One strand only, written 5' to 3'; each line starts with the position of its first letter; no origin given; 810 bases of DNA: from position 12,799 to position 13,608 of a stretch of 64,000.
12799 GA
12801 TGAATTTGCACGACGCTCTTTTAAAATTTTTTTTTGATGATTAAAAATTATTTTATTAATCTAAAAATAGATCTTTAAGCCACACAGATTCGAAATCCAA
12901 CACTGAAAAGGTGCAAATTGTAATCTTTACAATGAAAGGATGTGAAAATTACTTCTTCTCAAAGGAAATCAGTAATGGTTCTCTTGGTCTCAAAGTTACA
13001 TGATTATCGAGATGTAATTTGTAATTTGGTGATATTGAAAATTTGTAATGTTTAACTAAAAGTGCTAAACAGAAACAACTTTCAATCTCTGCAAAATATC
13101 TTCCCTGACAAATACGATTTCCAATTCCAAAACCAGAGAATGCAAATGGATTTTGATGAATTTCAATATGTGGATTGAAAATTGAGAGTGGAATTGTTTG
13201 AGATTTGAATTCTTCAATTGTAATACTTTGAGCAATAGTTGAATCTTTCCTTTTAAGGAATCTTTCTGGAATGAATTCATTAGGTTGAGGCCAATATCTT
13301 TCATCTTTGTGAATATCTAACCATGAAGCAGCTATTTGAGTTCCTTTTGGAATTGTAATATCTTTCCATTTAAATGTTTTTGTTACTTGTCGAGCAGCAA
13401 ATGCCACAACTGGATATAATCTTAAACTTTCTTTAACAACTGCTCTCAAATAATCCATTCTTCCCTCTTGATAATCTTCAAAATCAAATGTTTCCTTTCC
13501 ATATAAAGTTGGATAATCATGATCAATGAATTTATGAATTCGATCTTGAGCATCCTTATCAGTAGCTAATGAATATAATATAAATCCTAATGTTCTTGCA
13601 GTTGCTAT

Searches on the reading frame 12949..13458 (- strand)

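Call 65: search_protein_families(library=pfam, proteins=[window:12949-13458:-], max_evalue=0.0001)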
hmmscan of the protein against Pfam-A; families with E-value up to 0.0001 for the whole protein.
window:12949-13458:- (169 aa): 1 family
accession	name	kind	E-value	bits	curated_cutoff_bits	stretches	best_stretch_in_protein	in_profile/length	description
PF00067.27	p450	-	3e-35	122.3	22.8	1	1-151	321-445/462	Cytochrome P450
